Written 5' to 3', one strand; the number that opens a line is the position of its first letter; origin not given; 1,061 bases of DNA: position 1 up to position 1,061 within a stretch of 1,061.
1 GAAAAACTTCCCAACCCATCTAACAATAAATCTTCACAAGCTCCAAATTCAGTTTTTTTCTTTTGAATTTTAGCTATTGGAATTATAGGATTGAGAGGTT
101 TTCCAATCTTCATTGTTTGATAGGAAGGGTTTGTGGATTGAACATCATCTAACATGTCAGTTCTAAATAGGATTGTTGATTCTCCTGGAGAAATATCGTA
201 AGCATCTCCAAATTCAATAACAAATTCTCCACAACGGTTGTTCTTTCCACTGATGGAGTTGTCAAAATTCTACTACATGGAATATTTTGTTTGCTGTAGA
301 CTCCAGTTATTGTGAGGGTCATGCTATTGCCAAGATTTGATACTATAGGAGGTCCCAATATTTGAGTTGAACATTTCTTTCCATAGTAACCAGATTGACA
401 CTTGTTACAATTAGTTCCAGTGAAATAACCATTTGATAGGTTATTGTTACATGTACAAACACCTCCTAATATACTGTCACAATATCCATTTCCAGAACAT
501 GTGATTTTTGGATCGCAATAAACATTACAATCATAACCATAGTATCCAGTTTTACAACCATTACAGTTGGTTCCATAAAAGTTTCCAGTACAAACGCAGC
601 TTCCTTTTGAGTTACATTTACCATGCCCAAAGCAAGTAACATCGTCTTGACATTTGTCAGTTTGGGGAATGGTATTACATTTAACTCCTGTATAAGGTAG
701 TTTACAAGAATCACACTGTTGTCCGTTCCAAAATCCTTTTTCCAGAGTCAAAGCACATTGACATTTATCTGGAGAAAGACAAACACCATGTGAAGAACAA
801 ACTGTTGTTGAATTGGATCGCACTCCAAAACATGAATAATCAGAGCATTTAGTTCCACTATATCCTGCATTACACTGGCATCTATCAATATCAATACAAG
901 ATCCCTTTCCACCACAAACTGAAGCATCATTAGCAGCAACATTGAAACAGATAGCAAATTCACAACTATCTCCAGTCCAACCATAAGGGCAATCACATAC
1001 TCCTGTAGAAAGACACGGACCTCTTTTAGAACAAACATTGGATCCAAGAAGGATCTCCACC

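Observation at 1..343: Reading-frame switch after the EGF array: hidden 89-codon open frame versus a stop-terminated tail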

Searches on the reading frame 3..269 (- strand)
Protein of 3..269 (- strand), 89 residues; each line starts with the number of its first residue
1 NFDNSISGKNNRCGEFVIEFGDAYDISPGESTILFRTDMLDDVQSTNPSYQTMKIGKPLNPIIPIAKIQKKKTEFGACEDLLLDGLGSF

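Call 4: search_protein_families(library=pfam, max_evalue=1, proteins=[window:3-269:-])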
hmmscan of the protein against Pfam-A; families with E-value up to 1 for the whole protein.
seq(89 aa): 0 families
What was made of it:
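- On EGF + PKD + REJ surface-protein family (as in N. gruberi XP_002673696.1): Pfam gave no hit on the window tail (call 4).
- Tried and rejected: Pfam on every tail model: no hit (call 4).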

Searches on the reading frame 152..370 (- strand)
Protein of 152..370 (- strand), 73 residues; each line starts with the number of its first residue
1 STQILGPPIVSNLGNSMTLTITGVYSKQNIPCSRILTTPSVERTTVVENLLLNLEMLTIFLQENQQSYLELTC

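Call 4: search_protein_families(library=pfam, max_evalue=1, proteins=[window:152-370:-])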
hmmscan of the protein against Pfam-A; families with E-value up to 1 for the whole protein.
seq(73 aa): 0 families
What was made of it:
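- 149..242 (-): Annotated frame A tail (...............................) with stop TAG 151..149. This is an out-of-frame reading and not genuine protein sequence. No Pfam hit (call 4).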

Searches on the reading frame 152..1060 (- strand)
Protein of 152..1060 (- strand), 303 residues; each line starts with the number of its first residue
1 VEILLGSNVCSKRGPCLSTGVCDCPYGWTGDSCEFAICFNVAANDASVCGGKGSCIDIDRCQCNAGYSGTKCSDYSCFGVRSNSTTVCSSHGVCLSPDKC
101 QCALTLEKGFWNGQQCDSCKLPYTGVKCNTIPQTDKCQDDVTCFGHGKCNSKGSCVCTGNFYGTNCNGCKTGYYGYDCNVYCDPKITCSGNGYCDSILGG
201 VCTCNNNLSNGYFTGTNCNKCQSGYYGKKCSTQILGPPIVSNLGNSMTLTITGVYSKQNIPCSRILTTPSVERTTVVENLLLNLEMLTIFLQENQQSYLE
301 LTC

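Call 4: search_protein_families(library=pfam, max_evalue=1, proteins=[window:152-1060:-])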
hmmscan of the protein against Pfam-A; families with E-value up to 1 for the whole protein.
seq(303 aa): 6 families
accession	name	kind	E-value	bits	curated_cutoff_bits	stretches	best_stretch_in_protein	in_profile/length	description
PF23106.1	EGF_Teneurin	-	4.4e-17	62.3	24.3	4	10-34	5-28/30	Teneurin-like EGF domain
PF07974.19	EGF_2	-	8.8e-15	55.2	22.1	5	7-33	5-32/32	EGF-like domain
PF25024.1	EGF_TEN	-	2.9e-11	43.9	65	1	8-117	32-123/234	Teneurin EGF domain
PF00053.31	EGF_laminin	-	6.2e-06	26.7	21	3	143-178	3-45/49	Laminin EGF domain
PF23301.1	EGF_PEAR1L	-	0.044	14.2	37.5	1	90-119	14-38/49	Platelet endothelial aggregation receptor 1-like, EGF domain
PF25820.1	DUF7949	-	0.87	10.3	27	1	9-34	6-32/35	Domain of unknown function (DUF7949)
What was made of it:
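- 258..1060 (-): Frame A coding sequence: an EGF-like repeat array (to about 371), then the first part of the post-EGF domain (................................). It is open at the 5' window edge, so the gene continues upstream. Pfam EGF_Teneurin/EGF_2/EGF_laminin hits (call 4).
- On EGF + PKD + REJ surface-protein family (as in N. gruberi XP_002673696.1): Pfam EGF_Teneurin 4.4e-17, EGF_2 8.8e-15, EGF_laminin 6e-6 (call 4).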

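Call 6: find_encoding_contigs(protein=window:152-1060:-, flank=10000)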
Protein window:152-1060:- (303 aa): no gene with exactly this product is on record in the collection.

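Call 8: find_homologous_proteins(query=window:152-1060:-, max_evalue=0.001)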
Query window:152-1060:- (303 aa): 3 proteins with E <= 0.001 among 168 candidates.
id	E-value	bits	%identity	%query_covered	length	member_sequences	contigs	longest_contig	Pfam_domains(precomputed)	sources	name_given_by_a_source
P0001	5.9e-196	668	100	95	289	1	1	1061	PF07974.20,PF25024.1,PF23301.2,PF00053.31,PF23106.2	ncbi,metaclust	ncbi:predicted protein, partial [Naegleria gruberi]|metaclust:status=active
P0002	1.2e-32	131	33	53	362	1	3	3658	PF00415.25,PF13540.13,PF21700.4,PF07974.20,PF25024.1,PF23301.2,PF23106.2,PF25390.2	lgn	-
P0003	1.9e-24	105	39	53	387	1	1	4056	PF07974.20,PF25024.1,PF23301.2,PF23106.2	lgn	-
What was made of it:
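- Tried and rejected: With frame A it found only the window's own GenBank protein and two distant EGF proteins (call 8).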

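Call 18: list_cluster_members(proteins=[P0004, P0005, P0001])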
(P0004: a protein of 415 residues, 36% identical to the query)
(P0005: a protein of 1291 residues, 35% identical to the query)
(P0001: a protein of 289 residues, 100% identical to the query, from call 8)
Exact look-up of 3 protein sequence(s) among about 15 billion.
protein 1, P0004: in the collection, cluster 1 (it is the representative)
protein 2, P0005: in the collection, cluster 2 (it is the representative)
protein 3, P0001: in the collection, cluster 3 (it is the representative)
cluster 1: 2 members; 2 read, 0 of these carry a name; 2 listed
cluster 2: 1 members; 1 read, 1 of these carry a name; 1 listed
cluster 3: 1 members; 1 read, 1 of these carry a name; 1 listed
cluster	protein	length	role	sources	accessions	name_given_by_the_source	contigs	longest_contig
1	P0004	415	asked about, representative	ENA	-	-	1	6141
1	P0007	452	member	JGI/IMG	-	-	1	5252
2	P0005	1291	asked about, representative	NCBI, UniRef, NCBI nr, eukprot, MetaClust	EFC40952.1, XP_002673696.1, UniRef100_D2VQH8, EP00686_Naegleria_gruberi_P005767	predicted protein [Naegleria gruberi] | Predicted protein n=1 Tax=Naegleria gruberi TaxID=5762 RepID=D2VQH8_NAEGR | uncharacterized protein NAEGRDRAFT_71231 [Naegleria gruberi]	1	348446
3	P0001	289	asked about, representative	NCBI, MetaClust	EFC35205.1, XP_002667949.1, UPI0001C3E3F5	predicted protein, partial [Naegleria gruberi] | status=active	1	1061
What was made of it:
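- On Pseudogene: The 90% cluster of P0001 has a single member (call 18).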

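Call 33: find_encoding_contigs(protein=P0001, flank=2000, max_places=3)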
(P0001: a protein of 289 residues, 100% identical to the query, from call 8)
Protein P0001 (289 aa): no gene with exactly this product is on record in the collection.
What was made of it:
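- On Pseudogene: Exact look-ups found nothing (calls 6, 33).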
